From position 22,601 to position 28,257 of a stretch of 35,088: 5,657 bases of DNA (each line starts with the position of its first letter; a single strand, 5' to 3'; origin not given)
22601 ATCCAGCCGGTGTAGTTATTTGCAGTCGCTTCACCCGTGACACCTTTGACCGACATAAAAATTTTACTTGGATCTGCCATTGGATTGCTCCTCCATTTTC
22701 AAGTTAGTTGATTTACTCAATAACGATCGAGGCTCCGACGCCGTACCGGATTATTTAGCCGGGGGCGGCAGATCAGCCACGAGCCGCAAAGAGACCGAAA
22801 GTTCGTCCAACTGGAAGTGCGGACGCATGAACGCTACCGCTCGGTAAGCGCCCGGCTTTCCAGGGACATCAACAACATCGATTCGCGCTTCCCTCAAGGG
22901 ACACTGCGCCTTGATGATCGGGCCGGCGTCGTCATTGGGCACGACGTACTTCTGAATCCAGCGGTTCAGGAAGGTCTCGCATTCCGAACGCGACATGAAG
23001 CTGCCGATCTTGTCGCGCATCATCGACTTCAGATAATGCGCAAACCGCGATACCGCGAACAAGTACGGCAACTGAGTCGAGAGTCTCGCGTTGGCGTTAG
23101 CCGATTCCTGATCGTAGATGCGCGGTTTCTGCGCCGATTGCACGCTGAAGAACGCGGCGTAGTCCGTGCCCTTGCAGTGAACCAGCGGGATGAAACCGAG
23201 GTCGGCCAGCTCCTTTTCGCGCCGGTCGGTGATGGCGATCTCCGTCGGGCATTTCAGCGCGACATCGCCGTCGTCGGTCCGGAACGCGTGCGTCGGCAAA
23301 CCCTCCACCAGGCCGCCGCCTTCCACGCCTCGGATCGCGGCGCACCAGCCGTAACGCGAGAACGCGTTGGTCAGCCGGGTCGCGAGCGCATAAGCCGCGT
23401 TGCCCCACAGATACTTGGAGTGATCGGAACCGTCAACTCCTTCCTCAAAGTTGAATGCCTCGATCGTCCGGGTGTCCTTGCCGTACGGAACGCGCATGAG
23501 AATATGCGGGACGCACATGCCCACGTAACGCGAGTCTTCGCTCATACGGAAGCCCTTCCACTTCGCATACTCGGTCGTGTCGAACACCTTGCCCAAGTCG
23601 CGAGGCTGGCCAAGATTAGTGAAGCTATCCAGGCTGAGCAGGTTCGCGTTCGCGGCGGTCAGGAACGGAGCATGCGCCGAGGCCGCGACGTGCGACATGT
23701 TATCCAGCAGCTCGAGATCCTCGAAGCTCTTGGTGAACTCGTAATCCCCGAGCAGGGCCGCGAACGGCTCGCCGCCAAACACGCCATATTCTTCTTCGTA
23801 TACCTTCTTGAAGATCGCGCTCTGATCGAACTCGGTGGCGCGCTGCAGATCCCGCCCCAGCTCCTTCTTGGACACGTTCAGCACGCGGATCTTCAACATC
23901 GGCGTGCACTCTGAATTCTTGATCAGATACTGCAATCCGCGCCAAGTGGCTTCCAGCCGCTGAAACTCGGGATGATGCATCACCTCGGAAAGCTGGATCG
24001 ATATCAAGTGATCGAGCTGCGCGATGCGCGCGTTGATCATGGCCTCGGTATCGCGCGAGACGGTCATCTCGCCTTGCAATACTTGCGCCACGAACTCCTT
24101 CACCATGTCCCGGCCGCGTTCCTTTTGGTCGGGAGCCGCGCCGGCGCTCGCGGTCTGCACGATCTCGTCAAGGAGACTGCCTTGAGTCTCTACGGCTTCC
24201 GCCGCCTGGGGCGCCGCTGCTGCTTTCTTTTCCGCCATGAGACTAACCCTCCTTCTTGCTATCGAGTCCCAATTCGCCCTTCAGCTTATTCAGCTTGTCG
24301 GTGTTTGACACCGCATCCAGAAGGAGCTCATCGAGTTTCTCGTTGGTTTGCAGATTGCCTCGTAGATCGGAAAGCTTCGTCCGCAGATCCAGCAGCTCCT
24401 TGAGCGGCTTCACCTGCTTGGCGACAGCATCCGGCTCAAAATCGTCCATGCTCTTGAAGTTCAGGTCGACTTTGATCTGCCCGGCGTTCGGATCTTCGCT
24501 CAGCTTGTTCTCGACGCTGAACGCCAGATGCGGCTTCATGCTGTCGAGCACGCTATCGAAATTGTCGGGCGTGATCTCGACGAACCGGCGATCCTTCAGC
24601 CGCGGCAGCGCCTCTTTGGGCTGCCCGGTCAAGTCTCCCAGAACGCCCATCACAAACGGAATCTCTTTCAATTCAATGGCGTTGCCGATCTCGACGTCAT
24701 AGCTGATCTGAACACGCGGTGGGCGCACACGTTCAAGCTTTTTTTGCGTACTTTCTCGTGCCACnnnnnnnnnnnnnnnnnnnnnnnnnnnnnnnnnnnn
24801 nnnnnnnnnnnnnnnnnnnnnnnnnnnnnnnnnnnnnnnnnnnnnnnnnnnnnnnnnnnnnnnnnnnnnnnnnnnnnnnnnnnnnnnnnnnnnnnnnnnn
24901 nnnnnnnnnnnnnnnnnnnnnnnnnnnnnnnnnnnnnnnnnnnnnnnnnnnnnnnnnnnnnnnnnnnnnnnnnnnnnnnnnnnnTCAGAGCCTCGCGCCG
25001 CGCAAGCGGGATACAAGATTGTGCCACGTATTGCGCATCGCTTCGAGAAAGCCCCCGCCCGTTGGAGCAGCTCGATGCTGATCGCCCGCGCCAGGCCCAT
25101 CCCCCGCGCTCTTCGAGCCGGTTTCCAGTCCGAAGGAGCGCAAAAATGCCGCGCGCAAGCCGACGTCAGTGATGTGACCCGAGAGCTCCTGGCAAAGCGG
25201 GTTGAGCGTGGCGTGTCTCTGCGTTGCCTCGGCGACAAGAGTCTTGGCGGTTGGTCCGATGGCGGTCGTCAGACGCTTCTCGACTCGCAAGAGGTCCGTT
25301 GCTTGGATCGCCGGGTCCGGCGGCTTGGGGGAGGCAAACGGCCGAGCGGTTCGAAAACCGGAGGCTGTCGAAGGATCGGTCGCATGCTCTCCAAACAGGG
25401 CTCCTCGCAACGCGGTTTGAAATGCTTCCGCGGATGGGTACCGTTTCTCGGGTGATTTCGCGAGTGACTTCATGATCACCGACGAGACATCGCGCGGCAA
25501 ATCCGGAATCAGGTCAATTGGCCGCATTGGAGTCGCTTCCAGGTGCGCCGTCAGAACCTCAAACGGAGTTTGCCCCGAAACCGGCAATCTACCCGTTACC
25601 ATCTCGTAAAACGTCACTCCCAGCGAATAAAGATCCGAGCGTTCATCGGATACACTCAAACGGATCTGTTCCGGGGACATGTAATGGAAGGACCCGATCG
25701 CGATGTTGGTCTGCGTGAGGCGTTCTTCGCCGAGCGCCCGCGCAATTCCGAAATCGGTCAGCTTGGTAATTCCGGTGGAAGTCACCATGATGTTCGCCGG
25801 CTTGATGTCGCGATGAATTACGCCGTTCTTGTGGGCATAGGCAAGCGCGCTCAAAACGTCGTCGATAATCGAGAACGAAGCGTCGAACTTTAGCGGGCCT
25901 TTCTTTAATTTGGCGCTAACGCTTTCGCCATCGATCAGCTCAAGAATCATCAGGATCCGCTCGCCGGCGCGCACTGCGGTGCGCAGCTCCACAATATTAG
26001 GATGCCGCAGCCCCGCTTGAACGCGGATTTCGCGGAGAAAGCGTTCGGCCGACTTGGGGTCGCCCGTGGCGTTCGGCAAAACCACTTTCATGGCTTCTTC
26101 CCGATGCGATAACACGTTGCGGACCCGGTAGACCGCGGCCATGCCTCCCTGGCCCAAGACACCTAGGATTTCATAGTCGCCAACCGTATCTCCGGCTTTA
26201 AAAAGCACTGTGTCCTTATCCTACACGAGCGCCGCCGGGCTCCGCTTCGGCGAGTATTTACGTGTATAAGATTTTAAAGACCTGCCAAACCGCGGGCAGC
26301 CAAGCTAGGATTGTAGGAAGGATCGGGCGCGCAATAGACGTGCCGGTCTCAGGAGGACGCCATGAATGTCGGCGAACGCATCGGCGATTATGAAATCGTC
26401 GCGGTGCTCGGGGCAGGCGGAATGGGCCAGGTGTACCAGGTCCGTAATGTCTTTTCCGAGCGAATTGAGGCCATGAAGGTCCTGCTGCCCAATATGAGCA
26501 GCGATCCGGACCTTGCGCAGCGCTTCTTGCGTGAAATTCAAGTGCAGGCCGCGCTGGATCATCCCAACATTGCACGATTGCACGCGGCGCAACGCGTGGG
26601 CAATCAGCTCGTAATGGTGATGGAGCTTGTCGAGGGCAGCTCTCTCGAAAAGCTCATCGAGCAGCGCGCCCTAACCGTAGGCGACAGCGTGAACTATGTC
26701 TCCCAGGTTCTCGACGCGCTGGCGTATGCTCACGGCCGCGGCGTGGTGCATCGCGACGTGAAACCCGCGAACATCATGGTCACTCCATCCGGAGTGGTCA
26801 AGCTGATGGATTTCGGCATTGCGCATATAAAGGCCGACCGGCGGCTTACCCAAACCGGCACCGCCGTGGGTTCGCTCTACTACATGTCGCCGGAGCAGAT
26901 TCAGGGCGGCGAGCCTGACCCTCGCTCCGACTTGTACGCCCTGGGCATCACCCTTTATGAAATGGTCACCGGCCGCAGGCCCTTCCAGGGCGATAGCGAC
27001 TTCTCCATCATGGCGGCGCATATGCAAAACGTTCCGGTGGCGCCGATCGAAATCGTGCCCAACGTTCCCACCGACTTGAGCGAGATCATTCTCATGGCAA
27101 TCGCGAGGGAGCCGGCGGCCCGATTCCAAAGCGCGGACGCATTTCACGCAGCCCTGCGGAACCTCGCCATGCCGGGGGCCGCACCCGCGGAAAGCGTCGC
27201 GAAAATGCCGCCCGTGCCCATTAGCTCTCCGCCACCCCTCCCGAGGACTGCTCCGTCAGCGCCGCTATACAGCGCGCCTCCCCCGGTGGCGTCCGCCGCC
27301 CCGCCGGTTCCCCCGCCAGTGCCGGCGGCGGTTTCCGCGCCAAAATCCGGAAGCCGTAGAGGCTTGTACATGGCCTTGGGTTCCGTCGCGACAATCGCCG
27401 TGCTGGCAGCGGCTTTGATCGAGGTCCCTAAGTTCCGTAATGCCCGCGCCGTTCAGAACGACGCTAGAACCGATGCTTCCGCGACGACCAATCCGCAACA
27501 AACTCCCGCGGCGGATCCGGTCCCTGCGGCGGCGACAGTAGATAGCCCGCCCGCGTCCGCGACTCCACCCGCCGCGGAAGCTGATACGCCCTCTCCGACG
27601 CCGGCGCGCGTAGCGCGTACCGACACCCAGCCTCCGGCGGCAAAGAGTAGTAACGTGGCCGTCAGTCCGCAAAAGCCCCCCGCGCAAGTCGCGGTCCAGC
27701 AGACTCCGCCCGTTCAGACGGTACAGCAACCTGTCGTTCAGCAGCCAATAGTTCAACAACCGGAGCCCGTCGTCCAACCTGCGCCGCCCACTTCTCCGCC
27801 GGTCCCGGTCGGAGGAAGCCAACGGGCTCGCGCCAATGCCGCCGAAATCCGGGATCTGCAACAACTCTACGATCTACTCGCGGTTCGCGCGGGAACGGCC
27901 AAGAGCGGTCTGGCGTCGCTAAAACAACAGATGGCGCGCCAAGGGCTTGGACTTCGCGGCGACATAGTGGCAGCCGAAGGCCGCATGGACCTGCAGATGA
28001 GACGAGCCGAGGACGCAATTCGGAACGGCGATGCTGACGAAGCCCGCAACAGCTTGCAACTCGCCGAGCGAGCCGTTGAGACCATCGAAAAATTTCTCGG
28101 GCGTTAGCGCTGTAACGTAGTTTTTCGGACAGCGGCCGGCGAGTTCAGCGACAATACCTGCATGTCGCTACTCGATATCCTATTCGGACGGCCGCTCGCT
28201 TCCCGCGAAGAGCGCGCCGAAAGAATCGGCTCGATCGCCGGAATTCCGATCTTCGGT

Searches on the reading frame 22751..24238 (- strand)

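Call 6: search_protein_families(library=pfam, proteins=[window:22751-24238:-], max_evalue=0.001)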
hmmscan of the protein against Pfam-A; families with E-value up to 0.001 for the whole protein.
window:22751-24238:- (495 aa): 2 families
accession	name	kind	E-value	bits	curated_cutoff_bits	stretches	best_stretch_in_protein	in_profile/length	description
PF05943.17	VipB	-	5.5e-135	449.7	27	1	70-370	2-301/301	EvpB/VC_A0108, tail sheath N-terminal domain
PF18945.5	VipB_2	-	7.9e-46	155.3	27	1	380-490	2-112/112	EvpB/VC_A0108, tail sheath gpW/gp25-like domain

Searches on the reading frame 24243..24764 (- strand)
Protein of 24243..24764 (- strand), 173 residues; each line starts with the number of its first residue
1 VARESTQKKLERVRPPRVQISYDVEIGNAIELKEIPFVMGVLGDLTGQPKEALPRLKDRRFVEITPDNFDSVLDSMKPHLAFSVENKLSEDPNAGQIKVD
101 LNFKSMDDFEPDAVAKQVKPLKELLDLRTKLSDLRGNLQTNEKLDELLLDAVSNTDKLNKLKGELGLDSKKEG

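Call 57: search_protein_families(library=pfam, proteins=[window:24243-24764:-], max_evalue=0.001)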
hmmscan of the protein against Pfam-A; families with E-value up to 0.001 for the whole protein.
window:24243-24764:- (173 aa): 1 family
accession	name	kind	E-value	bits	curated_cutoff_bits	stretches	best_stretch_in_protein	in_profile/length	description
PF05591.17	T6SS_VipA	-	6.8e-58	195.3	24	1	11-165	2-154/155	Type VI secretion system, VipA, VC_A0107 or Hcp2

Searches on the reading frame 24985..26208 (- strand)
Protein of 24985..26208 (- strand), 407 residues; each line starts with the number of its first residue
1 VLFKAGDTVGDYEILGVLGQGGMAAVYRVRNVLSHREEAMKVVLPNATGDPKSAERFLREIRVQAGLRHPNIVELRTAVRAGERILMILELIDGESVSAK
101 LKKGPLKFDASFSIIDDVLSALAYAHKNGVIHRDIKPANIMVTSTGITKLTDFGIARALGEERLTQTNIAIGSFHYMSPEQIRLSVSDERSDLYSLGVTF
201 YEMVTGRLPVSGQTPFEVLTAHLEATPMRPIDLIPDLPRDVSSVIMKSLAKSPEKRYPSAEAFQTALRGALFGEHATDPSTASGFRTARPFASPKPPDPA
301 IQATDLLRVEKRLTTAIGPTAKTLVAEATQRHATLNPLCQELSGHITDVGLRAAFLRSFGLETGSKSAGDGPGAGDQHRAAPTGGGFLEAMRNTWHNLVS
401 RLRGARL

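Call 6: search_protein_families(library=pfam, proteins=[window:24985-26208:-], max_evalue=0.001)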
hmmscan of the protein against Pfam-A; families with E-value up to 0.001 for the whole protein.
window:24985-26208:- (407 aa): 3 families
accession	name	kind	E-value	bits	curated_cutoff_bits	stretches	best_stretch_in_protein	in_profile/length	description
PF00069.31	Pkinase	-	5.7e-51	173.9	31.7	1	12-264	1-259/263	Protein kinase domain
PF07714.23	PK_Tyr_Ser-Thr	-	4.2e-37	128.3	23.1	1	16-257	5-249/258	Protein tyrosine and serine/threonine kinase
PF03109.22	ABC1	-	5.8e-06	26.1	22.9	1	52-162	115-220/244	ABC1 atypical kinase-like domain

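Call 41: search_protein_families(library=ncbifam, proteins=[window:24985-26208:-], max_evalue=0.01)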
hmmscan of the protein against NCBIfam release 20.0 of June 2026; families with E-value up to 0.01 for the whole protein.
window:24985-26208:- (407 aa): 19 families
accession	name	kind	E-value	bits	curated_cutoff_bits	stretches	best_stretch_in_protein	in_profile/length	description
NF033483.0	PknB_PASTA_kin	equivalog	1.6e-88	298.2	450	1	12-281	9-279/563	Stk1 family PASTA domain-containing Ser/Thr kinase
NF052427.1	StpK7MSMEG_1200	equivalog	5.4e-54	183.7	900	1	8-276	5-274/601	serine/threonine protein kinase StpK7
NF047741.1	antiphage_MADS6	equivalog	3.9e-50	171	460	2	85-293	273-473/612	methylation-associated defense system protein kinase MAD6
TIGR03903.1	TOMM_kin_cyc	equivalog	3.5e-40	137.8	705.75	1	38-272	6-249/1267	TOMM system kinase/cyclase fusion protein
NF033442.0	BREX_PglW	equivalog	1.2e-35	122.7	990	2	5-210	506-710/1391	BREX system serine/threonine kinase PglW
NF009651.0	PRK13184.1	equivalog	1.5e-33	115.9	839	1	10-274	2-294/932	serine/threonine-protein kinase PknD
NF053615.1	SerThrKinAfsKStmc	equivalog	5.3e-32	111.4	1300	1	9-285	12-282/809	protein serine/threonine kinase AfsK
NF038150.1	lanthi_synth_IV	equivalog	5.1e-21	74.7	650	1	105-282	294-460/851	class IV lanthionine synthetase LanL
NF038151.1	lanthi_synth_III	equivalog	4.5e-09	35.3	575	1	112-206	339-425/833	class III lanthionine synthetase LanKC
NF041408.1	XopAU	subfamily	4e-08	33.3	450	1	71-205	279-416/498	XopAU family type III secretion system effector serine/threonine kinase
NF043056.1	T4SS_LegK1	equivalog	1.6e-07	30.3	550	1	127-197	207-277/516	Dot/Icm T4SS effector kinase LegK1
TIGR03724.2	arch_bud32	equivalog_domain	3.8e-07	29.8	125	1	64-161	52-136/193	KEOPS complex kinase/ATPase Bud32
NF011463.0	PRK14879.1-4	equivalog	1.8e-06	27.5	188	1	54-157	62-161/237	Kae1-associated kinase Bud32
TIGR01982.1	UbiB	equivalog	6.1e-05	21.8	487.55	1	51-165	203-312/436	2-polyprenylphenol 6-hydroxylase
NF007174.0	PRK09605.1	equivalog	0.00011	20.9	447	1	54-158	386-475/535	bifunctional N(6)-L-threonylcarbamoyladenine synthase/serine/threonine protein kinase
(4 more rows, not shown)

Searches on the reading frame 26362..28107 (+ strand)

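Call 6: search_protein_families(library=pfam, proteins=[window:26362-28107:+], max_evalue=0.001)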
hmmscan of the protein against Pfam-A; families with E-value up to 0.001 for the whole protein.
window:26362-28107:+ (581 aa): 3 families
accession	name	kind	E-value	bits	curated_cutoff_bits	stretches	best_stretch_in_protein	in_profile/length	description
PF00069.31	Pkinase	-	5.1e-53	180.6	31.7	1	10-260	1-257/263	Protein kinase domain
PF07714.23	PK_Tyr_Ser-Thr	-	2.4e-37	129.1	23.1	1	12-256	3-250/258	Protein tyrosine and serine/threonine kinase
PF03109.22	ABC1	-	3.2e-06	26.9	22.9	1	79-155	139-215/244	ABC1 atypical kinase-like domain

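Call 41: search_protein_families(library=ncbifam, proteins=[window:26362-28107:+], max_evalue=0.01)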
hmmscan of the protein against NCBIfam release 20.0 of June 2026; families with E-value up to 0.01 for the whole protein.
window:26362-28107:+ (581 aa): 22 families
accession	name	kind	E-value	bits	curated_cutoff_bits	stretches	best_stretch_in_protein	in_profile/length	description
NF033483.0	PknB_PASTA_kin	equivalog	5e-92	309.7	450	1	10-279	9-279/563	Stk1 family PASTA domain-containing Ser/Thr kinase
NF052427.1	StpK7MSMEG_1200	equivalog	1.5e-63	215.3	900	1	5-267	4-267/601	serine/threonine protein kinase StpK7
NF047741.1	antiphage_MADS6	equivalog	1.4e-52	179.1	460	2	102-280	294-472/612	methylation-associated defense system protein kinase MAD6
TIGR03903.1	TOMM_kin_cyc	equivalog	6.5e-45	153.4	705.75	1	37-270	7-249/1267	TOMM system kinase/cyclase fusion protein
NF009651.0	PRK13184.1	equivalog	2.1e-42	145.2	839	1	8-267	2-289/932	serine/threonine-protein kinase PknD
NF053615.1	SerThrKinAfsKStmc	equivalog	3.2e-29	102.2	1300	1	5-223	10-228/809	protein serine/threonine kinase AfsK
NF038150.1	lanthi_synth_IV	equivalog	7.5e-29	100.6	650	1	49-278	233-460/851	class IV lanthionine synthetase LanL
NF033442.0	BREX_PglW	equivalog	2e-28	98.7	990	1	8-267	512-768/1391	BREX system serine/threonine kinase PglW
NF038151.1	lanthi_synth_III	equivalog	3.8e-12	45.4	575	1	53-202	268-423/833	class III lanthionine synthetase LanKC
NF043056.1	T4SS_LegK1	equivalog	1.1e-09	37.4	550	1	36-197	106-279/516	Dot/Icm T4SS effector kinase LegK1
NF011463.0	PRK14879.1-4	equivalog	1.3e-09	37.8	188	1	53-159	63-165/237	Kae1-associated kinase Bud32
NF058632.1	SerThrKinPrkT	equivalog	3.6e-08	32.8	280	1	9-152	22-163/322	serine/threonine protein kinase PrkT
TIGR03724.2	arch_bud32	equivalog_domain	6.1e-08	32.4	125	1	81-159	66-136/193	KEOPS complex kinase/ATPase Bud32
NF011464.0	PRK14879.1-7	equivalog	1.2e-06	28.5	246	1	81-157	79-152/221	Kae1-associated kinase Bud32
NF041408.1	XopAU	subfamily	1.2e-06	28.4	450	1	54-203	263-416/498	XopAU family type III secretion system effector serine/threonine kinase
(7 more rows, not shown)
